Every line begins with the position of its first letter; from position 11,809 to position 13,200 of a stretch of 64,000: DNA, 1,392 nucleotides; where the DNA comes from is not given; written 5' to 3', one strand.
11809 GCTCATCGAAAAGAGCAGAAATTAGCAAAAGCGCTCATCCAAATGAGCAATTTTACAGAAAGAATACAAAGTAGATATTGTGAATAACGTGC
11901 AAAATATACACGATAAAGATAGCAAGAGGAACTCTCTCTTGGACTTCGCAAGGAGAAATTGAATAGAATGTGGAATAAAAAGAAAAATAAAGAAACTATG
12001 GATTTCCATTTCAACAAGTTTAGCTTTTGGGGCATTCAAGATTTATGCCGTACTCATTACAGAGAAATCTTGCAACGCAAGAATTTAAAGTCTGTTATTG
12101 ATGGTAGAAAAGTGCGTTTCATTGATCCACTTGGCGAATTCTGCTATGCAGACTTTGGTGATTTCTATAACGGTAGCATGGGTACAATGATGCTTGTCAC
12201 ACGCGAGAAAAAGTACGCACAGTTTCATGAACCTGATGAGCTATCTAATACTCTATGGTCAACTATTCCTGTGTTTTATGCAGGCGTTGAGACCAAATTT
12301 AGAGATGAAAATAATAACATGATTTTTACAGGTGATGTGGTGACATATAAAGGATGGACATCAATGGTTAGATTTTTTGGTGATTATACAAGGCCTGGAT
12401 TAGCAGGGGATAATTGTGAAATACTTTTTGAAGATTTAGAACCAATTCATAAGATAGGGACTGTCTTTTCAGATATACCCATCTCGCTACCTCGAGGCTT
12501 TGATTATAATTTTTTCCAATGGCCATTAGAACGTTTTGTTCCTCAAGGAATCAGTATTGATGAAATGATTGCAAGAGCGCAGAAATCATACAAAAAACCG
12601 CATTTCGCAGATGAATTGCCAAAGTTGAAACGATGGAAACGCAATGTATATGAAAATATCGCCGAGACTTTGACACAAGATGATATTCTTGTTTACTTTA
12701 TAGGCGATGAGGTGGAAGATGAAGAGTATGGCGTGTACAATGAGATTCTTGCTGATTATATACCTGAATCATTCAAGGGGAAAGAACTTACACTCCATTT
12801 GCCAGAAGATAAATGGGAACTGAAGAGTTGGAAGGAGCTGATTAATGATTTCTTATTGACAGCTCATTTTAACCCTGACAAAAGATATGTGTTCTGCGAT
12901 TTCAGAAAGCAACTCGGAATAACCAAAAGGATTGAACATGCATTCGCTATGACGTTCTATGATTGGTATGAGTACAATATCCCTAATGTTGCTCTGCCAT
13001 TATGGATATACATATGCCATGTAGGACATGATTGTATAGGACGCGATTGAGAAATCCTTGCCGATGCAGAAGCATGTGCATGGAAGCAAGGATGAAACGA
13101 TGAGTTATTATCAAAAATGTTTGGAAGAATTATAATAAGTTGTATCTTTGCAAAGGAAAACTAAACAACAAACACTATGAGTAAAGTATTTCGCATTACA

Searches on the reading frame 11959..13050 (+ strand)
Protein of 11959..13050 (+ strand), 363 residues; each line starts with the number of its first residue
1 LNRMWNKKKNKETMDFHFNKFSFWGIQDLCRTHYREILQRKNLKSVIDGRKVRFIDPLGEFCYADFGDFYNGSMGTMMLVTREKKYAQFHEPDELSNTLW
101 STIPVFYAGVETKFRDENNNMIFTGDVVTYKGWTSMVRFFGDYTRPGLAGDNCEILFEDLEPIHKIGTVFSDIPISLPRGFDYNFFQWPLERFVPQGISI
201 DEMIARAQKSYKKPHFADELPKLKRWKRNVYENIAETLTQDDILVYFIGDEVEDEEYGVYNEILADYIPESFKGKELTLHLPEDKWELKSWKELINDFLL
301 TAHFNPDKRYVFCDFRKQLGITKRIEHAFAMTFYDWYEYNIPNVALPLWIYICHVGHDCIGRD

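Call 4: search_protein_families(library=pfam, proteins=[window:11959-13050:+], max_evalue=0.01)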
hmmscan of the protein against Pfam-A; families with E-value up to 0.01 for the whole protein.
window:11959-13050:+ (363 aa): 0 families

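Call 5: search_protein_families(library=padloc, proteins=[window:11959-13050:+], max_evalue=0.01)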
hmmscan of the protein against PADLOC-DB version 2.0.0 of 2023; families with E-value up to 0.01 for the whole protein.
window:11959-13050:+ (363 aa): 0 families

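Call 8: search_protein_families(library=ncbifam, proteins=[window:11959-13050:+], max_evalue=0.01)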
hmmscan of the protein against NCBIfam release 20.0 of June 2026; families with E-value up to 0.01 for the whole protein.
window:11959-13050:+ (363 aa): 0 families

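Call 31: search_protein_families(library=phrogs, proteins=[window:11998-13050:+], max_evalue=0.01)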
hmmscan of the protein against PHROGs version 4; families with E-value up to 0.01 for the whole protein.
window:11998-13050:+ (350 aa): 0 families
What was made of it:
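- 11998..13050 (+): Cassette 2, gene a: YopX-like paralogue (350 aa), function unknown. No Pfam or PHROG hit (calls 4, 31).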
